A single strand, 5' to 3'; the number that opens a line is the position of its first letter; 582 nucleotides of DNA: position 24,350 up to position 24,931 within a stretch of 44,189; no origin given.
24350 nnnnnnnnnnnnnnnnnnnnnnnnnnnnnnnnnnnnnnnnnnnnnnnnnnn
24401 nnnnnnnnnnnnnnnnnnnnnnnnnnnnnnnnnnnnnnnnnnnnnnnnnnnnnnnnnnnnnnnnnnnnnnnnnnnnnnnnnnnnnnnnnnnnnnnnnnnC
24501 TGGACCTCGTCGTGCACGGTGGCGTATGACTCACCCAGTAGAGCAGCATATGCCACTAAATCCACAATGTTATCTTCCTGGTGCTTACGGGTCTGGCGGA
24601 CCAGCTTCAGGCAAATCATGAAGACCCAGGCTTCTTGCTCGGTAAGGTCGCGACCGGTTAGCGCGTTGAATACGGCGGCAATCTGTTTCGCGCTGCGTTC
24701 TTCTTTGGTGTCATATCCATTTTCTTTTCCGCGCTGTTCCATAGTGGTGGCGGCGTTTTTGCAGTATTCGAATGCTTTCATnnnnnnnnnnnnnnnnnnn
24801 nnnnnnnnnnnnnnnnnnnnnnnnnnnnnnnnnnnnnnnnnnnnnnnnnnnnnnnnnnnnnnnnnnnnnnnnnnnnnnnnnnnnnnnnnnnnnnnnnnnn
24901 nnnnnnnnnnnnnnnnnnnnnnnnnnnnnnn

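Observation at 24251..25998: Nucleotide-metabolism / DNA-methylation cassette: MazG-like module, HAD phosphatase, small ORF, Dam-type methyltransferase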

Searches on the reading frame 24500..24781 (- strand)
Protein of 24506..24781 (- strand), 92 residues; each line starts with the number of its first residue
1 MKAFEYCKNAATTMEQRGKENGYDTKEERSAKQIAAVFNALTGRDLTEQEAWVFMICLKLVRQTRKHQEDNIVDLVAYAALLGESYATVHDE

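Call 31: search_solved_structures(query=A2, max_evalue=10, show_alignments=3)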
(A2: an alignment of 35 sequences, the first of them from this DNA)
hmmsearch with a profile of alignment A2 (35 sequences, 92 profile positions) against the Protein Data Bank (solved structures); distinct sequences matched with E-value up to 10: 2.
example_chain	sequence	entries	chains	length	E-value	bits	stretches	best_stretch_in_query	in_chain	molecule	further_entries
4aqi_A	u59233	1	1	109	0.29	14.7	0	23-44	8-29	PROTEIN S100-A7A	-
2bei_A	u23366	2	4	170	0.79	13.3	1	32-55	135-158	Diamine acetyltransferase 2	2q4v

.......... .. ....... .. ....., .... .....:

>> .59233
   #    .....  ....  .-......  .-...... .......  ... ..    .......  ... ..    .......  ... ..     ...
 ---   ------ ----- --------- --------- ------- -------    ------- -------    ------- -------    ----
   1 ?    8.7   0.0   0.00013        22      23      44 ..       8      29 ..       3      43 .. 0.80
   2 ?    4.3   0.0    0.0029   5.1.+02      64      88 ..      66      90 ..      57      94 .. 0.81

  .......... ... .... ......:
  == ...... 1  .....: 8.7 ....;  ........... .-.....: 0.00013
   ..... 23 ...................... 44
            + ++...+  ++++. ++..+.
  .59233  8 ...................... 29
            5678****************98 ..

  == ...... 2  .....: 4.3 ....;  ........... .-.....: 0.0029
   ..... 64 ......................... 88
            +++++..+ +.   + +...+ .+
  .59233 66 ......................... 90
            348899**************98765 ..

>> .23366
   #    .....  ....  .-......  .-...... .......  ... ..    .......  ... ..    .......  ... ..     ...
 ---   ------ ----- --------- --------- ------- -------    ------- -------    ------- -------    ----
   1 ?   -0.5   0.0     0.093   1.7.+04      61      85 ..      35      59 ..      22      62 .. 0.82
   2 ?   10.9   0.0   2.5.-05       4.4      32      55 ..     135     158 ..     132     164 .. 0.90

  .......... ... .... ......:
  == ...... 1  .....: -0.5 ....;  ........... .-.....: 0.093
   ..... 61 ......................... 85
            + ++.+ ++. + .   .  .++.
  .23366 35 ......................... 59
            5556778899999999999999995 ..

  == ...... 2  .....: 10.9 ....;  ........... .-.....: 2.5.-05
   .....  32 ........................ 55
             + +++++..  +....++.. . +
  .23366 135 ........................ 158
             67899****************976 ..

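Call 32: find_homologous_proteins(query=A2, max_evalue=0.001)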
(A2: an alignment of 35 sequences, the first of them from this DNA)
Query A2 (35 sequences) (94 aa, profile of the alignment): 2731 proteins with E <= 0.001 among 4680 candidates; the best 120 are listed.
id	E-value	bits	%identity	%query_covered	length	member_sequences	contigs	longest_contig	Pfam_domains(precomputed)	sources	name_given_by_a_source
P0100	8.6e-35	137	87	100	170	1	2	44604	PF19905.5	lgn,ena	-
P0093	3.5e-34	135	94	100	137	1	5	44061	PF19905.5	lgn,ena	-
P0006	5.2e-34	134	96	100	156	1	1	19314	PF19905.5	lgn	-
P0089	6.3e-34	134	89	100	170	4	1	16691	PF19905.5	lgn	-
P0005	6.5e-34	134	98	100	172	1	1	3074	PF19905.5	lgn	-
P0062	6.7e-34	134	91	100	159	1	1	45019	PF19905.5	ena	-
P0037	7.8e-34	134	89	100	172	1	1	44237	PF19905.5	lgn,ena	-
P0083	9.1e-34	133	89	100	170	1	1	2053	PF19905.5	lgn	-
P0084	9.5e-34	133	88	100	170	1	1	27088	PF19905.5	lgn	-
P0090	9.6e-34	133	91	100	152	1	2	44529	PF19905.5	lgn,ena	-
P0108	9.9e-34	133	91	94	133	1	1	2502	PF19905.5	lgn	-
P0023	1.1e-33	133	92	100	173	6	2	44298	PF19905.5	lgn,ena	-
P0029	1.1e-33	133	91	100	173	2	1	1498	PF19905.5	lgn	-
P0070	1.1e-33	133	91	100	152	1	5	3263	PF19905.5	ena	-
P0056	1.1e-33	133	92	100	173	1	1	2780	PF19905.5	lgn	-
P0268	9.0e-32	127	55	55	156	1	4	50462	PF19905.5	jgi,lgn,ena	jgi:hypothetical protein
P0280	1.9e-30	123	46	93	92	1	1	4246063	PF19905.5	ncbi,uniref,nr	ncbi:DUF6378 domain-containing protein [Leisingera sp. NJS204]|uniref:DUF6378 domain-containing prot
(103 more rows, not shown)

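Call 35: find_encoding_contigs(protein=P0268, flank=6000, max_places=2)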
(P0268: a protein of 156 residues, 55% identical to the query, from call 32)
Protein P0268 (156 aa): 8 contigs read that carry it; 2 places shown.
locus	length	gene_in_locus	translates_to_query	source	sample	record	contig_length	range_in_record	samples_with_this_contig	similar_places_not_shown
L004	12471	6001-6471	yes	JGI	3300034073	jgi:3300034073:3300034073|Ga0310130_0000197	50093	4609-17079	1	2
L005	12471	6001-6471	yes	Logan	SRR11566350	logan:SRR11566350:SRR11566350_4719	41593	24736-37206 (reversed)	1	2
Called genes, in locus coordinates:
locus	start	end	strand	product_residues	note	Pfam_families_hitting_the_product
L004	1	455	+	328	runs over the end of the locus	-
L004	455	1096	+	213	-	-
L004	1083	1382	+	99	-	-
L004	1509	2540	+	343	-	-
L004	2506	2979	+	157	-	-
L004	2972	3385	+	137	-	-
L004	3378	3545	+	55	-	-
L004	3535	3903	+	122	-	-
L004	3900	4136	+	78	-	-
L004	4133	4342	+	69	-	-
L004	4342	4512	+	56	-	-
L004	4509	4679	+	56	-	-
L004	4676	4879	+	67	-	-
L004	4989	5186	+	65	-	-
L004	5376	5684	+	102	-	-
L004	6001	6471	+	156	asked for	PF19905:DUF6378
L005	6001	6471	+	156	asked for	PF19905:DUF6378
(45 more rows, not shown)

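Call 37: find_encoding_contigs(protein=P0280, flank=6000, max_places=2)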
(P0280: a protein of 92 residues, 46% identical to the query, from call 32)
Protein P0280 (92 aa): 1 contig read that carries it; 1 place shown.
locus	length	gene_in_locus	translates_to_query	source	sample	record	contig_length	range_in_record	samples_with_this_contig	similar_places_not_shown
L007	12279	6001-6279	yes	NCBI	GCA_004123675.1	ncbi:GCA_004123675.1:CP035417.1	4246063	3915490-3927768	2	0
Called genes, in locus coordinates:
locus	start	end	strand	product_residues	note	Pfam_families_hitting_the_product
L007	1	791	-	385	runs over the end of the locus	PF10926:DUF2800, PF12705:PDDEXK_1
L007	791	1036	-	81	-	-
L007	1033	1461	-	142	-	-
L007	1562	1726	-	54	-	-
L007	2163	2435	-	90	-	PF01381:HTH_3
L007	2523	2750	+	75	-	-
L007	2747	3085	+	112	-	-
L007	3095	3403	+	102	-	-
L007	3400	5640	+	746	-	PF09250:Prim-Pol, PF08707:PriCT_2, PF19263:DUF5906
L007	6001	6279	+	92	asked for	PF19905:DUF6378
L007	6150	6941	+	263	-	PF02357:NusG (weak)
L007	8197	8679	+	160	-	-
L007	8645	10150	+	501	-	-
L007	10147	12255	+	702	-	PF23899:SU10_portal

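Call 53: search_dna_similar(query=window:24506-24781:-, collection=phages, mode=protein, rows=spread, max_rows=60, max_evalue=0.001)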
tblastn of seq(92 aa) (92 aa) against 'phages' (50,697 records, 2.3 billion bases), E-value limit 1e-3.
Records with a match: 342; places in all: 344; records where one place covers at least 80% of the query: 263.
Best place of each record, by identity: 95-99% 4; 90-95% 128; 80-90% 21; 60-80% 2; <60% 187.
By first word of the organism name: Escherichia 154; Vibrio 51; Klebsiella 29; Salmonella 17; Xanthomonas 17; Stenotrophomonas 10; Pseudoalteromonas 9; Pectobacterium 7; Shigella 6; Dhillonvirus 5; and 17 more.
By host as written in the record: Escherichia coli 83; - 34; Klebsiella pneumoniae 15; Escherichia coli K-12 13; Escherichia coli K-12 MG1655 12; Salmonella enterica 8; Stenotrophomonas maltophilia 8; Vibrio splendidus 8; and 88 more.
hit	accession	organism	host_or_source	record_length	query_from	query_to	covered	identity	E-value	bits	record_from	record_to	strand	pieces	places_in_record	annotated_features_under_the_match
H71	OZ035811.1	Dhillonvirus LM40P1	-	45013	1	92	100%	96.7%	6e-56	190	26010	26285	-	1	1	record has no annotation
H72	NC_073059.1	Escherichia phage vB_EcoS-CHD5UKE2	Escherichia coli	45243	1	92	100%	92.5%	4e-52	179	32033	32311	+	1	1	hypothetical protein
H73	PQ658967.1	Escherichia phage vB_EcoS-UDS3lw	Escherichia coli O157:H7 RM9995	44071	1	92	100%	92.5%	6e-52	178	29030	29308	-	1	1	DUF6378 domain-containing protein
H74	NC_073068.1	Escherichia phage vB_EcoD_Pubbukkers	Escherichia coli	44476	1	92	100%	92.5%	1e-51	178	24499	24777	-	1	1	hypothetical protein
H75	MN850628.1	Escherichia phage bob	Escherichia coli K-12 MG1655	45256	1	92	100%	92.5%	1e-51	178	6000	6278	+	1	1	hypothetical protein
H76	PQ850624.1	Escherichia phage RuthEpting_Bas85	Escherichia coli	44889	1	92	100%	92.5%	1e-51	177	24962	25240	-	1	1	hypothetical protein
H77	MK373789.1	Escherichia phage vB_EcoS_PTXU06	Escherichia coli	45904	1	92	100%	92.5%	3e-51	177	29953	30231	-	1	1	hypothetical protein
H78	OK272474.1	Escherichia phage JLBYU60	Escherichia coli K-12 MG1655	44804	1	92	100%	91.4%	8e-52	178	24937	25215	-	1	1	hypothetical protein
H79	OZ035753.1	Dhillonvirus LF50P3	-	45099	1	92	100%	91.4%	2e-51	177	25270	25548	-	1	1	record has no annotation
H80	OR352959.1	Escherichia phage AV129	Escherichia coli ESBL049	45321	1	92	100%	91.4%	3e-51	177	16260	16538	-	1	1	hypothetical protein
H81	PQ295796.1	Escherichia phage vB_Eco_Lzu_P3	Escherichia sp.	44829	1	92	100%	91.4%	3e-51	176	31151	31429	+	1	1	hypothetical protein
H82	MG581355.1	Escherichia phage B2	Escherichia sp. Mg1655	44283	1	92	100%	91.4%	4e-51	176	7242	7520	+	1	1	hypothetical protein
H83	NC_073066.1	Escherichia phage GeorgBuechner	Escherichia coli K-12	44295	1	92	100%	91.4%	4e-51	176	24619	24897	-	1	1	hypothetical protein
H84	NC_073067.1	Escherichia phage PaulFeyerabend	Escherichia coli K-12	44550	1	92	100%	91.4%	4e-51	176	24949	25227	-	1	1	hypothetical protein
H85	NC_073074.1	Escherichia phage UAE_MI-01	Escherichia coli O157:H7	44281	1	92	100%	91.4%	5e-51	176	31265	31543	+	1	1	hypothetical protein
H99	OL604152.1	Klebsiella phage vB_KpnS-Carvaje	Klebsiella pneumoniae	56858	3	86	91%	46.6%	4e-14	71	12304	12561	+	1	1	hypothetical protein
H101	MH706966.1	Enterobacteria phage mEp021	Escherichia coli str. K-12 substr. W3110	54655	10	92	90%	46.6%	1e-15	76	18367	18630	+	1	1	hypothetical protein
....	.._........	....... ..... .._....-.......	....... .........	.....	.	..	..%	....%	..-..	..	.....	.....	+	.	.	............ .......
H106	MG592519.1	Vibrio phage 1.150.O._10N.222.46.A6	Vibrio splendidus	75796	1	87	95%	40.9%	3e-9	57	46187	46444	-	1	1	hypothetical protein | thymidylate synthase complementing protein | coil containing protein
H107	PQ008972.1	Pectobacterium phage Koroua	Pectobacterium brasiliense 35.2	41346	16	84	75%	51.4%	6e-13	68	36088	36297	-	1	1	phosphofructokinase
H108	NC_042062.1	Salmonella phage SP069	Salmonella enterica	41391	10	86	84%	45.7%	7e-13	67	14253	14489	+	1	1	hypothetical protein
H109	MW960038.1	Rhizobium phage RHph_X3_15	Sinorhizobium americanum X3_15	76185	6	85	87%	43.2%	2e-12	66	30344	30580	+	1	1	hypothetical protein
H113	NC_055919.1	Klebsiella phage vB_KpnP_P184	Klebsiella pneumoniae 184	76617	10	90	88%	39.8%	2e-8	55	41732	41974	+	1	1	hypothetical protein (x2)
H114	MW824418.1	Vibrio phage 268E42.1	Vibrio crassostreae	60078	1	85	92%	36.8%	6e-8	54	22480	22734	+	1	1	hypothetical protein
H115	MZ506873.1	Escherichia phage KW1E_UTAR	Escherichia coli BL21(DE3)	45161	14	84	77%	43.7%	1e-10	61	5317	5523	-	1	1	hypothetical protein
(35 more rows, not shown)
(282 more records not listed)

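Call 54: get_annotated_region(hit=H106, flank=4000)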
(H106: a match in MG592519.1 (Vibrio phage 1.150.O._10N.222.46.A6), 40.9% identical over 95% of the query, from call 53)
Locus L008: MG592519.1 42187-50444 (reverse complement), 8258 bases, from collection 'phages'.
description: Vibrio phage 1.150.O._10N.222.46.A6, partial genome.
organism: Vibrio phage 1.150.O._10N.222.46.A6 (NCBI taxid 1881429)
taxonomy: Viruses; Duplodnaviria; Heunggongvirae; Uroviricota; Caudoviricetes; Schitoviridae; Pontosvirinae; Nahantvirus; Nahantvirus 49C7
host: Vibrio splendidus; source: iron chloride precipitation of 0.2um-filtered seawater, resuspended in oxalate solution; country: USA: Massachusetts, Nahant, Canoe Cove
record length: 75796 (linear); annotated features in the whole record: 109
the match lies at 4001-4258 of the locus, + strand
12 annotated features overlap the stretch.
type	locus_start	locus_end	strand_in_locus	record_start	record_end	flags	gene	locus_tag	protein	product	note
CDS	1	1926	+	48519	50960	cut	-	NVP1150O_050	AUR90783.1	hypothetical protein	NVP1150O_050; aclame_best_match:protein:vir:95863; tara_best_match:OM-RGC.v1.000269437; ...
CDS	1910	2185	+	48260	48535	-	-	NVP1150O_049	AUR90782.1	hypothetical protein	NVP1150O_049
CDS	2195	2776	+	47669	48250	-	-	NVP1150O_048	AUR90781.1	RNA ligase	NVP1150O_048; cvp_best_match:NCBI_PEP_354998957; pfam:PF09414|pog:POG0676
CDS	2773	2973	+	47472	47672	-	-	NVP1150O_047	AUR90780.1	TMhelix containing protein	NVP1150O_047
CDS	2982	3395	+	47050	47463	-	-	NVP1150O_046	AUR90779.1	hypothetical protein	NVP1150O_046; aclame_best_match:protein:vir:104234; tara_best_match:OM-RGC.v1.017615828; ...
CDS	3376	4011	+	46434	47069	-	-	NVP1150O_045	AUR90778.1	thymidylate synthase complementing protein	NVP1150O_045; aclame_best_match:protein:vir:95482; tara_best_match:OM-RGC.v1.015585201; ...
CDS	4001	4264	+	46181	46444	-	-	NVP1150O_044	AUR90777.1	hypothetical protein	NVP1150O_044; tara_best_match:OM-RGC.v1.031556504; cvp_best_match:NCBI_PEP_318064636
CDS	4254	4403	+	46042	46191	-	-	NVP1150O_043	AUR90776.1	coil containing protein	NVP1150O_043; cvp_best_match:CAMPEP_0000020394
CDS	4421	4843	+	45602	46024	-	-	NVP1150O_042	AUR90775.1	hypothetical protein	NVP1150O_042; tara_best_match:OM-RGC.v1.025429466; cvp_best_match:CAMPEP_0000020072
CDS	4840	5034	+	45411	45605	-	-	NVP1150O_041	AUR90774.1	hypothetical protein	NVP1150O_041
CDS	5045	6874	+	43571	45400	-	-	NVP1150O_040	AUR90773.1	anaerobic ribonucleoside-triphosphate reductase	NVP1150O_040; aclame_best_match:protein:vir:106268; tara_best_match:OM-RGC.v1.000563605; ...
CDS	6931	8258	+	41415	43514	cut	-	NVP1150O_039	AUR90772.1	hypothetical protein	NVP1150O_039; tara_best_match:OM-RGC.v1.000593650; cvp_best_match:CAMPEP_0000020082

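Call 55: get_annotated_region(hit=H101, flank=4000)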
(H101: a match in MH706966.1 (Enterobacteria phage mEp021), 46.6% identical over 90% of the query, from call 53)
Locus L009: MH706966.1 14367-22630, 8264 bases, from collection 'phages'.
description: Enterobacteria phage mEp021, complete genome.
organism: Enterobacteria phage mEp021 (NCBI taxid 1150757)
taxonomy: Viruses; Duplodnaviria; Heunggongvirae; Uroviricota; Caudoviricetes
host: Escherichia coli str. K-12 substr. W3110; source: -; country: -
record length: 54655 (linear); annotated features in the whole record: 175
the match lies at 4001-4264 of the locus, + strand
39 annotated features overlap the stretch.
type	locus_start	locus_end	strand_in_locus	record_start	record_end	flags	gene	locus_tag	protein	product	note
CDS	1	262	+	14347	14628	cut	-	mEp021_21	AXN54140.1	putative anti-RecBCD protein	-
regulatory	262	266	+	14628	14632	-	-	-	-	ribosome_binding_site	ATGAG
CDS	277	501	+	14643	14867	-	-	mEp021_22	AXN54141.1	hypothetical protein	-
regulatory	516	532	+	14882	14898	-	-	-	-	terminator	TERM_2; score=85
regulatory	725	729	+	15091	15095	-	-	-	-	ribosome_binding_site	AGGGG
CDS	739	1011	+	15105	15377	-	-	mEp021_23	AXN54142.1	putative toxin-antitoxin system subunit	-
regulatory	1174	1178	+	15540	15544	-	-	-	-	ribosome_binding_site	AGGTG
CDS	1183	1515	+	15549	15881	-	-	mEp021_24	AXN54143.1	hypothetical protein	-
regulatory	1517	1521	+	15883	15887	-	-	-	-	ribosome_binding_site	AGGAT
CDS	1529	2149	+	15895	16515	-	-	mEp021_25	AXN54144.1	hypothetical protein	-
regulatory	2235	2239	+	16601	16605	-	-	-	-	ribosome_binding_site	CGGAG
CDS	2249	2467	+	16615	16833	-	-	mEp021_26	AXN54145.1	hypothetical protein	-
regulatory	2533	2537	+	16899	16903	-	-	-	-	ribosome_binding_site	AGGTG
CDS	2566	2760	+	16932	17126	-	-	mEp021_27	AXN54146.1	hypothetical protein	-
regulatory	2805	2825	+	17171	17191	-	-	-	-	terminator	TERM_3; score=100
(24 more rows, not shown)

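Call 56: get_annotated_region(hit=H107, flank=4000)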
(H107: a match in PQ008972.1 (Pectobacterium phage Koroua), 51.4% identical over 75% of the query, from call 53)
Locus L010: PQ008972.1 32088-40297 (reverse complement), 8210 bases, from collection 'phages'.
description: Pectobacterium phage Koroua, complete genome.
organism: Pectobacterium phage Koroua (NCBI taxid 3158138)
taxonomy: Viruses; Duplodnaviria; Heunggongvirae; Uroviricota; Caudoviricetes
host: Pectobacterium brasiliense 35.2; source: organic waste; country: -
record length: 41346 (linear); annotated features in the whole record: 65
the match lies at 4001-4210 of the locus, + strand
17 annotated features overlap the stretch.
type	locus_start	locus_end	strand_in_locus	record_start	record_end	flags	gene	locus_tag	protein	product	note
CDS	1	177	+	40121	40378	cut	-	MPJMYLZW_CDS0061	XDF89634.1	hypothetical protein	-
CDS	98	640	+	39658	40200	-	-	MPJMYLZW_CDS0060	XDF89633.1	hypothetical protein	-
CDS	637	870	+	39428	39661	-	-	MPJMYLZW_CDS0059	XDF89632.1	hypothetical protein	-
CDS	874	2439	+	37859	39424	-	-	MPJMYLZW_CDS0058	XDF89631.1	DNA helicase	-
CDS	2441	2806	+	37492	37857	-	-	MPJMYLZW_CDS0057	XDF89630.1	hypothetical protein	-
CDS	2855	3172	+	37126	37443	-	-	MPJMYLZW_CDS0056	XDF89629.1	hypothetical protein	-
CDS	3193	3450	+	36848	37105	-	-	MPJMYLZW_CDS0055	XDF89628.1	hypothetical protein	-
CDS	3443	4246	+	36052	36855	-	-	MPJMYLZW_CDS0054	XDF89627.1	phosphofructokinase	-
CDS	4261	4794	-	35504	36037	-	-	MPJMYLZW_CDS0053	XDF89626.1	Rz-like spanin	-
CDS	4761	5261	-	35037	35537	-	-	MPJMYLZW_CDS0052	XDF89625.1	endolysin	-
CDS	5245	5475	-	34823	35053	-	-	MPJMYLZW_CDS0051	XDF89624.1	hypothetical protein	-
CDS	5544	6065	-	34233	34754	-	-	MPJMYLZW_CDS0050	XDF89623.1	hypothetical protein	-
CDS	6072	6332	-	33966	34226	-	-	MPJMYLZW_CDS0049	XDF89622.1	hypothetical protein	-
CDS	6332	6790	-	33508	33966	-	-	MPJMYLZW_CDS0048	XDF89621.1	hypothetical protein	-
CDS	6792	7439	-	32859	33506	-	-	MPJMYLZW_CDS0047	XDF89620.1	DNA methyltransferase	-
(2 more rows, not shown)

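Call 57: get_annotated_region(hit=H113, flank=4000)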
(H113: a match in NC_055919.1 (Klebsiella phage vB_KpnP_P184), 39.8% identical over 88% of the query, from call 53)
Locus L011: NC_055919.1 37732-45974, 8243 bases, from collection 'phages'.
description: Klebsiella phage vB_KpnP_P184, complete genome.
organism: Klebsiella phage vB_KpnP_P184 (NCBI taxid 2806547)
taxonomy: Viruses; Duplodnaviria; Heunggongvirae; Uroviricota; Caudoviricetes; Schitoviridae; Efbeekayvirus; Efbeekayvirus P184
host: Klebsiella pneumoniae 184; source: -; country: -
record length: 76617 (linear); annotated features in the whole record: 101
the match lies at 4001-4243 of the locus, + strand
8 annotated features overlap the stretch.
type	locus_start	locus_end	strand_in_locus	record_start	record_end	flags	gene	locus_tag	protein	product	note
CDS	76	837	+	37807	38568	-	-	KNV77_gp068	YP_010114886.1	thymidylate synthase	68thymidylate synthase [Klebsiella phage KpCHEMY26]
CDS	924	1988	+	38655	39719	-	-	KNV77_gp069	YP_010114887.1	ribonucleotide reductase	69putative Ribonucleotide reductase of class Ia [Pseudomonas phage vB_PaeS_PAO1_Ab18]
CDS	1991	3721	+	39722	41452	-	-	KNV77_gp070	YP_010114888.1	ribonucleotide reductase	70putative ribonucleotide reductase large subunit [Pseudomonas phage PaMx11]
CDS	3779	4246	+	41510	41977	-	-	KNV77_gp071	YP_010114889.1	hypothetical protein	71hypothetical protein NVP1251O_63 [Vibrio phage 1.251.O._10N.261.55.E5]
CDS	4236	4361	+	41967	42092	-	-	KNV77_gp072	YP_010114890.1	hypothetical protein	72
CDS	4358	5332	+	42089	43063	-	-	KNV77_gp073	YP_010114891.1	exonuclease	73hypothetical protein [Pectobacterium phage Nepra]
CDS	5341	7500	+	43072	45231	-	-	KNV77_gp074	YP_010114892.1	DNA primase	74hypothetical protein B4963_0011 [Pectobacterium phage phiA41]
CDS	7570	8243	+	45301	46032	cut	-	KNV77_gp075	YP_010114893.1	Sak4-like ssDNA annealing protein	75hypothetical protein CB3_075 [Pectobacterium phage vB_PatP_CB3]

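Call 59: get_annotated_region(hit=H99, flank=4000)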
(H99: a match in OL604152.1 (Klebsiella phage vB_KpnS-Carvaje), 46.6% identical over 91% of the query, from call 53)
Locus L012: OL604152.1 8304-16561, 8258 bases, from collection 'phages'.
description: Klebsiella phage vB_KpnS-Carvaje, complete genome.
organism: Klebsiella phage vB_KpnS-Carvaje (NCBI taxid 2900314)
taxonomy: Viruses; Duplodnaviria; Heunggongvirae; Uroviricota; Caudoviricetes; Carvajevirus; Carvajevirus carvaje
host: Klebsiella pneumoniae; source: raw sewage; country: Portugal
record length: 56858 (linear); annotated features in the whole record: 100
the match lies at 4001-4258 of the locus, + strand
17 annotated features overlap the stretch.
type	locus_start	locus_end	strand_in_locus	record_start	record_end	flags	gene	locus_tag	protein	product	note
CDS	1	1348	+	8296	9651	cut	-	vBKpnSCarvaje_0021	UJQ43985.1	portal protein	-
CDS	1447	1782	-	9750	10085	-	-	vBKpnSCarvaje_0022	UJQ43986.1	hypothetical protein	-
CDS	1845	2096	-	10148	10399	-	-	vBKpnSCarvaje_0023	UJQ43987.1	hypothetical protein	-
CDS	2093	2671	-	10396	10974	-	-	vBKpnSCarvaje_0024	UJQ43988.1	hypothetical protein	-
CDS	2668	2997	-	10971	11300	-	-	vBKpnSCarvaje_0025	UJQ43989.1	hypothetical protein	-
CDS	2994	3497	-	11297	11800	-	-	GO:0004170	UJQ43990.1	deoxyuridine 5'-triphosphate nucleotidohydrolase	-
CDS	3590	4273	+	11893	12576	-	-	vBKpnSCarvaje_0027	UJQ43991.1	hypothetical protein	-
CDS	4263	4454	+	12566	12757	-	-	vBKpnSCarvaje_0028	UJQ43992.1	hypothetical protein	-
CDS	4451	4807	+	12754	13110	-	-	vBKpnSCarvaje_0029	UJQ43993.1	hypothetical protein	-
CDS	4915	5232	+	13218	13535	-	-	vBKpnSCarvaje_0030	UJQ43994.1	hypothetical protein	-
CDS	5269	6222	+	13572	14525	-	-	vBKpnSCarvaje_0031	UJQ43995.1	head morphogenesis protein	-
CDS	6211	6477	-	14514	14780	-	-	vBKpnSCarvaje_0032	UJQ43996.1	hypothetical protein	-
CDS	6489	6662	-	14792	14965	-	-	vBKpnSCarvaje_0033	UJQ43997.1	hypothetical protein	-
CDS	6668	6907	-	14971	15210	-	-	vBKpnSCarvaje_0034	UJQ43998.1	hypothetical protein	-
CDS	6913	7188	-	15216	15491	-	-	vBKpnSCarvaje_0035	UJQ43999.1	hypothetical protein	-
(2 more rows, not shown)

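Call 60: get_annotated_region(hit=H108, flank=4000)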
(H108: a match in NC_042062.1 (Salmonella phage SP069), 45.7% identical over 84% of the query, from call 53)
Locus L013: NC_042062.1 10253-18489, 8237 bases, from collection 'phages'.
description: Salmonella phage FSL SP-069 hypothetical proteins, RdgC exonuclease, hypothetical proteins, TerL, hypothetical proteins, deoxyuridine 5'-triphosphate nucleotidohydrolase, hypothetical ...
organism: Salmonella phage SP069 (NCBI taxid 1173760)
taxonomy: Viruses; Duplodnaviria; Heunggongvirae; Uroviricota; Caudoviricetes; Nonanavirus; Nonanavirus SP069
host: Salmonella enterica; source: -; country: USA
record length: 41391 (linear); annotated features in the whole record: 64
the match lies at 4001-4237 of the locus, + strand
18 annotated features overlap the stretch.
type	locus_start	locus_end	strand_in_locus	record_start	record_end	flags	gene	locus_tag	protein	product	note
CDS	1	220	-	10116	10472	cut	-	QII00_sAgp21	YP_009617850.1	hypothetical protein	-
CDS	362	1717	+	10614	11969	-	-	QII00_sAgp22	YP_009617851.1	hypothetical protein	-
CDS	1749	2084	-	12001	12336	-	-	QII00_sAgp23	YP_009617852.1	hypothetical protein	COG1012 NAD-dependent aldehyde dehydrogenases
CDS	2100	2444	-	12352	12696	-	-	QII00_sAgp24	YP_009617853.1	hypothetical protein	-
CDS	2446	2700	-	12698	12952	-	-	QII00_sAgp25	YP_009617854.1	hypothetical protein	-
CDS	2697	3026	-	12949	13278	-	-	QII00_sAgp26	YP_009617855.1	hypothetical protein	-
CDS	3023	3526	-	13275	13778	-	-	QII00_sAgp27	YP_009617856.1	deoxyuridine 5'-triphosphate nucleotidohydrolase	COG0756 dUTPase; Gp11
CDS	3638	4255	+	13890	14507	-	-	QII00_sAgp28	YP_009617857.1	hypothetical protein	similar to Shigella phage EP23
CDS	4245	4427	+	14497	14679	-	-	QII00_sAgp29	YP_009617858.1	hypothetical protein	-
CDS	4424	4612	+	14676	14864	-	-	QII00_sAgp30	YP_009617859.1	NinH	-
CDS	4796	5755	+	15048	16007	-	-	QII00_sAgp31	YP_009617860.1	head morphogenesis protein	similar to Roseobacter phage RDJL Phi 1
CDS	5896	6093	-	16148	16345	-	-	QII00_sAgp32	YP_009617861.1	hypothetical protein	-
CDS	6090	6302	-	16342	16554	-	-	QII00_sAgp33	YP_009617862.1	hypothetical protein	similar to Salmonella phage PVP-SE1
CDS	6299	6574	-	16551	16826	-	-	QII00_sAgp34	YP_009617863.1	hypothetical protein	-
CDS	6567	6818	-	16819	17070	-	-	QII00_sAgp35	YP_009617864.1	hypothetical protein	-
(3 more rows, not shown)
